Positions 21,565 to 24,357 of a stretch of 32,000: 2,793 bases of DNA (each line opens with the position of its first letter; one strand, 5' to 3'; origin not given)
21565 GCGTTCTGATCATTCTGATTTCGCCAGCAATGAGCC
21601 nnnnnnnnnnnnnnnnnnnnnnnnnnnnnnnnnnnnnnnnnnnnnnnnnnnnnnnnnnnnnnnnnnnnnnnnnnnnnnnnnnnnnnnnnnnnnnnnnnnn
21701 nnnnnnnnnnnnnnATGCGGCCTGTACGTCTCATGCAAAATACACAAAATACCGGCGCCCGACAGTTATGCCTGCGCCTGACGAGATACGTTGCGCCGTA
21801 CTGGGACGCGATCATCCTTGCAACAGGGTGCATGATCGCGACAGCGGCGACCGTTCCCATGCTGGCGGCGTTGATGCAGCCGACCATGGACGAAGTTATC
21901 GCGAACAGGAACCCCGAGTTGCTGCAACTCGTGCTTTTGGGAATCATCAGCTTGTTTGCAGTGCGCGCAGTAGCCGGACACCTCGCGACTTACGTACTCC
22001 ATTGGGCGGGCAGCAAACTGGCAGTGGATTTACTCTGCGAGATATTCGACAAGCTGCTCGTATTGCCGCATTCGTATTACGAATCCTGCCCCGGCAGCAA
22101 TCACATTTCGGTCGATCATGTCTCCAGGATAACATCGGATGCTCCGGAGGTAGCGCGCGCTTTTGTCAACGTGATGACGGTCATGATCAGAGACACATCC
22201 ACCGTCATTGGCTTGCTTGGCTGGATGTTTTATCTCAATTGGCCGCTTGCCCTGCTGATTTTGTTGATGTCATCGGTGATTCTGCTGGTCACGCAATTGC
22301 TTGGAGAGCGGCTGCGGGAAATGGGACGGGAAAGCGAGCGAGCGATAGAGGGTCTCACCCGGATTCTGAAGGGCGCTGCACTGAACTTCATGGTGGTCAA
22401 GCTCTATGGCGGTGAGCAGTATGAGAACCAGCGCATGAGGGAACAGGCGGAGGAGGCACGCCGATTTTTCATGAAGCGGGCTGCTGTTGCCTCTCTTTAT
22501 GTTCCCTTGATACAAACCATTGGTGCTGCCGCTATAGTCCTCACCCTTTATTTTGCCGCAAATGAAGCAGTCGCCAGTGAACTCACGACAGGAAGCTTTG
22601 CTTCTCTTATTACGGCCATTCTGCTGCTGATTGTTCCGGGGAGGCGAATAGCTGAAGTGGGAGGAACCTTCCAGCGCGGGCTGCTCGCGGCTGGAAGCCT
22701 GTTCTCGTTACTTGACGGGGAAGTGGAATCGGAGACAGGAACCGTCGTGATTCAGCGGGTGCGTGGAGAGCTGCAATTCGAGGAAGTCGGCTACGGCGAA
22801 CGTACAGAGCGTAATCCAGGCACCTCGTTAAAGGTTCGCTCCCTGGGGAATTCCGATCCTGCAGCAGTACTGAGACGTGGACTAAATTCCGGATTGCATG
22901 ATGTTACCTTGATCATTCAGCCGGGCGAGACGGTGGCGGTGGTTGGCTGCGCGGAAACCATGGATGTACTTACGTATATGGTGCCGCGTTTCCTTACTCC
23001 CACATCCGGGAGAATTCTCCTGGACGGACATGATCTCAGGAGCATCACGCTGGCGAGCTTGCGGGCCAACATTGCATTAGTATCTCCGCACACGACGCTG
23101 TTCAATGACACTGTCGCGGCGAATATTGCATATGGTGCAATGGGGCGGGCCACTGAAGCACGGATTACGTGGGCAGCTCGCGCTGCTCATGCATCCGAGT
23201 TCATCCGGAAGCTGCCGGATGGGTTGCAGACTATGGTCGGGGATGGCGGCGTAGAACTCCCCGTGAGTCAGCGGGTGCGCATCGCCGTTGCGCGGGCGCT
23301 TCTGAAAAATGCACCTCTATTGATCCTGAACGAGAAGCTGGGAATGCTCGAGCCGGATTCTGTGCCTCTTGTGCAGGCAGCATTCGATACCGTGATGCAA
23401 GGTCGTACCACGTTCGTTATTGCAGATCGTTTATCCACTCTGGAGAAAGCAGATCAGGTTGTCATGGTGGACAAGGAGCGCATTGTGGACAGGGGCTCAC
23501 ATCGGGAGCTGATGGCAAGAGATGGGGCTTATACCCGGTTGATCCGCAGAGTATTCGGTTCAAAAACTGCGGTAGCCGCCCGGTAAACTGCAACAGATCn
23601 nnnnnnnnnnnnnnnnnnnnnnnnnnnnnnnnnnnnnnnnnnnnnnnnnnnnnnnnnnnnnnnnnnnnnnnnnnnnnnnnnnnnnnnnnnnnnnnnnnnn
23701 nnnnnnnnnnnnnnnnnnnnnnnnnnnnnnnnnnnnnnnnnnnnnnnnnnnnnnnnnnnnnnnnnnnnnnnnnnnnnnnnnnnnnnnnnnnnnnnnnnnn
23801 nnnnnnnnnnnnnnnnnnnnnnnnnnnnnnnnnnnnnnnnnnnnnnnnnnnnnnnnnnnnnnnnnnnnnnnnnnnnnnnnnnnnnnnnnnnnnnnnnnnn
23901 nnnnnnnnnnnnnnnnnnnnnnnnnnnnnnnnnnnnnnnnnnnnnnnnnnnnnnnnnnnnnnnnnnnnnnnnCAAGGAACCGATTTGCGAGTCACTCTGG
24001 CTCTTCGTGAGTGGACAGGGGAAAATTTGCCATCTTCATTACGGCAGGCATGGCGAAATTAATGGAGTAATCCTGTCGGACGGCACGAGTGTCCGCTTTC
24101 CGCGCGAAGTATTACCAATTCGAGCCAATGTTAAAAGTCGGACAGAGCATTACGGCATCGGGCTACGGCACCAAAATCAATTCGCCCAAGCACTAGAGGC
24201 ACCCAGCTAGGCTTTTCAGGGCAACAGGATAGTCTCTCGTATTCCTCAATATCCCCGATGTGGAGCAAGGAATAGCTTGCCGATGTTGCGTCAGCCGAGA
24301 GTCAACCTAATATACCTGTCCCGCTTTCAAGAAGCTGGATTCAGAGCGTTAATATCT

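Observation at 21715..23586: Intact MsbA-like ABC exporter in which every ATPase motif is degenerate (pseudo-NBD)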

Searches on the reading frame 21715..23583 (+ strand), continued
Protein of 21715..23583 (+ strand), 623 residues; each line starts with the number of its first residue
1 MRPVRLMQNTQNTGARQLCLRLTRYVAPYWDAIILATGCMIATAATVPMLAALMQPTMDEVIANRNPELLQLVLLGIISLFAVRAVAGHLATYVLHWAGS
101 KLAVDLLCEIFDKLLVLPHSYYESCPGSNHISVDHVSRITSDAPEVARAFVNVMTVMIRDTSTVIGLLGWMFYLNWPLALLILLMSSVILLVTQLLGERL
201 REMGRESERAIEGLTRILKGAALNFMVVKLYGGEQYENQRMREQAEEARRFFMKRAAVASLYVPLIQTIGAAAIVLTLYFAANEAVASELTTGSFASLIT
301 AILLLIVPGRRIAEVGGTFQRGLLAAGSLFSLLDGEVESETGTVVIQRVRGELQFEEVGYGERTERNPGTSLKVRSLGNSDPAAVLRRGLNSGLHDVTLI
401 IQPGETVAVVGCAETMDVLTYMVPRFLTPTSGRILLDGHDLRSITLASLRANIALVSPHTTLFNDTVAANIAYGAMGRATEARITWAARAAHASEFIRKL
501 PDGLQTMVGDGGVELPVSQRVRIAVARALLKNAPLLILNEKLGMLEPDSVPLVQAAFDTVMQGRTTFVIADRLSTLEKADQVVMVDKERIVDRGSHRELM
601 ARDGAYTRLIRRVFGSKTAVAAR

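Call 80: search_protein_families(library=ncbifam, proteins=[L143:1173-2939:+, P0558, P0476, P0513], max_evalue=1e-60)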
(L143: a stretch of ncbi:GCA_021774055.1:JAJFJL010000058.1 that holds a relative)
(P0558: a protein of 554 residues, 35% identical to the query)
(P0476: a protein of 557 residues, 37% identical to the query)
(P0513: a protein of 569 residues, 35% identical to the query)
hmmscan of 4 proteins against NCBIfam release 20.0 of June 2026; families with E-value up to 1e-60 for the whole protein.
L143:1173-2939:+ (589 aa): 20 families
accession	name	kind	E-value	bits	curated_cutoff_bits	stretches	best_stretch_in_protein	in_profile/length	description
TIGR02204.1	MsbA_rel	hypoth_equivalog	2.1e-252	838.9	780.4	1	12-583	5-576/576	ABC transporter, permease/ATP-binding protein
TIGR00958.1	3a01208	subfamily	7.4e-137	457.5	874.6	1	18-578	154-710/711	antigen peptide transporter 2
TIGR02203.1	MsbA_lipidA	equivalog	9e-134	447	602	1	17-584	6-571/572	lipid A export permease/ATP-binding protein MsbA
NF008381.0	PRK11176.1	equivalog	2.6e-119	399.2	867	1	5-584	5-581/582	lipid A ABC transporter ATP-binding protein/permease MsbA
NF052233.1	CphA_assoc_ABC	equivalog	4.5e-112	375.8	880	1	4-583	164-744/766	cyanophycin metabolism-associated ABC transporter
NF045513.1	HepA_fam_ABC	equivalog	1.5e-102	344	725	1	65-571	96-598/610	heterocyst formation ABC transporter subunit HepA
TIGR01846.1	type_I_sec_HlyB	subfamily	1e-96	324.8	725.55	1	20-582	134-692/694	type I secretion system permease/ATPase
NF010178.0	PRK13657.1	equivalog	7.9e-92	308.6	733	1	85-584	72-572/588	glucan ABC transporter ATP-binding protein/ permease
TIGR01193.1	bacteriocin_ABC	subfamily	2.3e-89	300.8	523.85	1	6-579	137-706/708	peptide cleavage/export ABC transporter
TIGR03375.1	type_I_sec_LssB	subfamily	4.3e-88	296.3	693.1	1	70-572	195-692/696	type I secretion system permease/ATPase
TIGR03797.1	NHLM_micro_ABC2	equivalog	1.6e-83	281.4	709.4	1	21-582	132-685/686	NHLP bacteriocin export ABC transporter permease/ATPase subunit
TIGR03796.1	NHLM_micro_ABC1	equivalog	2.8e-82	277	853.3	1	23-578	152-708/710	NHLP family bacteriocin export ABC transporter peptidase/permease/ATPase subunit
NF008055.0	PRK10789.1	equivalog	5e-80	269.6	845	1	21-588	13-576/590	SmdA family multidrug ABC transporter permease/ATP-binding protein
TIGR02857.1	CydD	equivalog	3.6e-79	267.1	435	1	27-552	5-527/529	thiol reductant ABC exporter subunit CydD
TIGR02868.1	CydC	equivalog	7.9e-79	265.7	329.05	1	95-542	83-530/530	thiol reductant ABC exporter subunit CydC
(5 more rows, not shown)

P0558 (554 aa): 6 families
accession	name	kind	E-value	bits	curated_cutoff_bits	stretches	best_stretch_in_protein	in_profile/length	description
TIGR02203.1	MsbA_lipidA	equivalog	1.2e-120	403.7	602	1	7-553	2-548/572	lipid A export permease/ATP-binding protein MsbA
NF008381.0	PRK11176.1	equivalog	3.6e-92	309.6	867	1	3-553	9-558/582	lipid A ABC transporter ATP-binding protein/permease MsbA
NF045513.1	HepA_fam_ABC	equivalog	1.2e-75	255.2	725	1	43-553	76-588/610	heterocyst formation ABC transporter subunit HepA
TIGR00958.1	3a01208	subfamily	1.3e-75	255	874.6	1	6-553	148-693/711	antigen peptide transporter 2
TIGR02204.1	MsbA_rel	hypoth_equivalog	2.8e-74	250.8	780.4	1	8-553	7-554/576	ABC transporter, permease/ATP-binding protein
NF010178.0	PRK13657.1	equivalog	8.8e-62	209.3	733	1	4-553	4-549/588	glucan ABC transporter ATP-binding protein/ permease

P0476 (557 aa): 5 families
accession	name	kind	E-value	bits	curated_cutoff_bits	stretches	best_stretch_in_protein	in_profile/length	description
TIGR02203.1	MsbA_lipidA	equivalog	3.9e-123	411.9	602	1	8-553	2-549/572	lipid A export permease/ATP-binding protein MsbA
NF008381.0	PRK11176.1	equivalog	1e-91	308.1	867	1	5-554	10-560/582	lipid A ABC transporter ATP-binding protein/permease MsbA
TIGR02204.1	MsbA_rel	hypoth_equivalog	2.2e-85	287.5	780.4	1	9-553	7-555/576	ABC transporter, permease/ATP-binding protein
NF045513.1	HepA_fam_ABC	equivalog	8.6e-69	232.5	725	1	44-556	76-592/610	heterocyst formation ABC transporter subunit HepA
TIGR00958.1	3a01208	subfamily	3.6e-66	223.9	874.6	1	9-556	150-697/711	antigen peptide transporter 2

P0513 (569 aa): 6 families
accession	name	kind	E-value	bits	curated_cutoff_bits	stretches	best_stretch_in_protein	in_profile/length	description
TIGR02203.1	MsbA_lipidA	equivalog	1.4e-126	423.3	602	1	16-563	2-551/572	lipid A export permease/ATP-binding protein MsbA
NF008381.0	PRK11176.1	equivalog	1.4e-98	330.8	867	1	14-561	11-559/582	lipid A ABC transporter ATP-binding protein/permease MsbA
TIGR02204.1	MsbA_rel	hypoth_equivalog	1.6e-82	278.1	780.4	1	20-561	9-555/576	ABC transporter, permease/ATP-binding protein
NF045513.1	HepA_fam_ABC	equivalog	3.9e-71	240.3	725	1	67-561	95-589/610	heterocyst formation ABC transporter subunit HepA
TIGR00958.1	3a01208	subfamily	1.1e-68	232.1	874.6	1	15-561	148-694/711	antigen peptide transporter 2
NF010178.0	PRK13657.1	equivalog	2.4e-62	211.2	733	1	14-561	5-550/588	glucan ABC transporter ATP-binding protein/ permease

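Call 85: find_encoding_contigs(protein=P0513, flank=10000, max_places=3)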
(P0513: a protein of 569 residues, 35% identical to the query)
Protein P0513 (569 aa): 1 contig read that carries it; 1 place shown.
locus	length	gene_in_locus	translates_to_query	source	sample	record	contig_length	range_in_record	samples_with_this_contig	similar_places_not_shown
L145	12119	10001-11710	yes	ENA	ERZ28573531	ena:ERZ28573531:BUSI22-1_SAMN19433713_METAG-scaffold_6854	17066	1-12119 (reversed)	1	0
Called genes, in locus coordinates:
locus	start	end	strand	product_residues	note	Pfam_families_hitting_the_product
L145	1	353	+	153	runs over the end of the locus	PF04519:Bactofilin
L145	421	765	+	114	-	PF01521:Fe-S_biosyn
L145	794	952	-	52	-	PF03702:AnmK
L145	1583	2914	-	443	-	PF22310:NMB0315_dom_I, PF19425:Csd3_N2, PF01551:Peptidase_M23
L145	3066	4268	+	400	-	PF00579:tRNA-synt_1b, PF22421:SYY_C-terminal, PF01479:S4 (weak), PF13275:S4_2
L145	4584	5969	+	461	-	PF00270:DEAD, PF04851:ResIII (weak), PF00271:Helicase_C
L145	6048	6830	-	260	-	PF05875:Ceramidase (weak)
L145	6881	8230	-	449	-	PF18073:Zn_ribbon_LapB, PF03796:DnaB_C (weak), PF06745:ATPase, PF13481:AAA_25, PF23442:DUF7125, PF13191:AAA_16 (weak), PF13401:AAA_22 (weak), PF13541:ChlI, +2 more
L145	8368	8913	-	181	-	PF00908:dTDP_sugar_isom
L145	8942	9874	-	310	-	PF00483:NTP_transferase, PF12804:NTP_transf_3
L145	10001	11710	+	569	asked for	PF00664:ABC_membrane, PF00005:ABC_tran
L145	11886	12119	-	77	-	?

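Call 86: find_encoding_contigs(protein=P0428, flank=10000, max_places=2)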
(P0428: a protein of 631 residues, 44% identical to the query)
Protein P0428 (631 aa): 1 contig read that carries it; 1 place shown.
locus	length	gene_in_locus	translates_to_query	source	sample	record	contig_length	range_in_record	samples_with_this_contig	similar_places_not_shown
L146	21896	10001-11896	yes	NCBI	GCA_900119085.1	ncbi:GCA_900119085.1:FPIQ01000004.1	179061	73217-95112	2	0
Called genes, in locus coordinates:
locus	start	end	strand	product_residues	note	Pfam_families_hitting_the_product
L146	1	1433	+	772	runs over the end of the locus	-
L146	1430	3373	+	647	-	-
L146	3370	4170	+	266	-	PF13391:HNH_2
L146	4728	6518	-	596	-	PF07719:TPR_2 (faint), PF13414:TPR_11 (faint)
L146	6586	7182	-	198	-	PF00440:TetR_N, PF16925:TetR_C_13, PF21993:TetR_C_13_2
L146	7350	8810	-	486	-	PF00199:Catalase, PF06628:Catalase-rel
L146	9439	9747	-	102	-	PF05164:ZapA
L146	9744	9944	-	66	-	PF06005:ZapB (weak)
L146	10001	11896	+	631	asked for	PF00664:ABC_membrane, PF00005:ABC_tran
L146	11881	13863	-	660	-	PF00106:adh_short (faint), PF01073:3Beta_HSD, PF01370:Epimerase, PF02719:Polysacc_synt_2, PF04321:RmlD_sub_bind, PF16363:GDP_Man_Dehyd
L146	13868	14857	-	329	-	PF00953:Glycos_transf_4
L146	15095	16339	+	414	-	PF00375:SDF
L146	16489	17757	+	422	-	PF13088:BNR_2 (faint)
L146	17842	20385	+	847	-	PF07715:Plug, PF00593:TonB_dep_Rec_b-barrel, PF14905:OMP_b-brl_3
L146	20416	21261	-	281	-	PF13284:DUF4072, PF00702:Hydrolase, PF12710:HAD, PF08282:Hydrolase_3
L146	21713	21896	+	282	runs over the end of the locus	PF06347:SH3_4, PF08239:SH3_3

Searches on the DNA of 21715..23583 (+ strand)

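Call 58: search_rna_families(sources=[L001, L005, L008, L025, L031, L037, L142], threshold=gathering)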
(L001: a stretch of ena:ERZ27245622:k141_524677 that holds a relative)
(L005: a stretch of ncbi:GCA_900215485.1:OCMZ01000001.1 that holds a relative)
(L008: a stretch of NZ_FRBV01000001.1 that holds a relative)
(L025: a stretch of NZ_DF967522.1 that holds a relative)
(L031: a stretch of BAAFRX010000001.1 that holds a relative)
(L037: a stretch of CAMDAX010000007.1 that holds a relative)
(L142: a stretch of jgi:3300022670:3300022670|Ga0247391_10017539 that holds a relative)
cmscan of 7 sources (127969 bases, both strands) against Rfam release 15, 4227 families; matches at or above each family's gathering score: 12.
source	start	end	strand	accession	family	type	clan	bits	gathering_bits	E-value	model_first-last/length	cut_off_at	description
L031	6887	7091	+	RF00174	Cobalamin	Cis-reg; riboswitch;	CL00101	111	31.5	1.2e-26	1-189/189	no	Cobalamin riboswitch aptamer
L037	7767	7969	+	RF00174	Cobalamin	Cis-reg; riboswitch;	CL00101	110.5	31.5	1.7e-26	1-189/189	no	Cobalamin riboswitch aptamer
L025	5277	5483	+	RF00174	Cobalamin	Cis-reg; riboswitch;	CL00101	108.8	31.5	5.1e-26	1-189/189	no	Cobalamin riboswitch aptamer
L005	7435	7678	+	RF00174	Cobalamin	Cis-reg; riboswitch;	CL00101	92.5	31.5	2.3e-21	1-189/189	no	Cobalamin riboswitch aptamer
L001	7592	7890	+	RF00174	Cobalamin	Cis-reg; riboswitch;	CL00101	79.3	31.5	1.4e-17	1-189/189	no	Cobalamin riboswitch aptamer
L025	4370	4548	-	RF00013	6S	Gene;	-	77.1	46.4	3.7e-13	1-187/187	no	6S / SsrS RNA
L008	6399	6578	-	RF00013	6S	Gene;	-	76.9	46.4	4e-13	1-187/187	no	6S / SsrS RNA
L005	6485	6664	-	RF00013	6S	Gene;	-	75.6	46.4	8.2e-13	1-187/187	no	6S / SsrS RNA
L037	6860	7036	-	RF00013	6S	Gene;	-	72.3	46.4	5.1e-12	1-187/187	no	6S / SsrS RNA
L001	6687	6865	-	RF00013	6S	Gene;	-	66.3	46.4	1.4e-10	1-187/187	no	6S / SsrS RNA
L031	6073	6251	-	RF00013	6S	Gene;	-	63.4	46.4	6.6e-10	1-187/187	no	6S / SsrS RNA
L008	7364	7710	+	RF00174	Cobalamin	Cis-reg; riboswitch;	CL00101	59.5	31.5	6.5e-12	1-189/189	no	Cobalamin riboswitch aptamer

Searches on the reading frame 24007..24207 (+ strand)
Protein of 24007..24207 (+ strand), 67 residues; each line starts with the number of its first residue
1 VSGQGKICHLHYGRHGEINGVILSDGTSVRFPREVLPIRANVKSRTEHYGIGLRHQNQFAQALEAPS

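Call 70: search_protein_families(library=pfam, proteins=[window:24007-24207:+], max_evalue=0.1)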
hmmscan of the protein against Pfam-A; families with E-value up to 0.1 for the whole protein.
window:24007-24207:+ (67 aa): 1 family
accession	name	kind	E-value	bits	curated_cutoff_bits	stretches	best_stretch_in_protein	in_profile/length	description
PF08140.16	Cuticle_1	-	0.063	13.8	27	0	20-35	4-19/40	Crustacean cuticle protein repeat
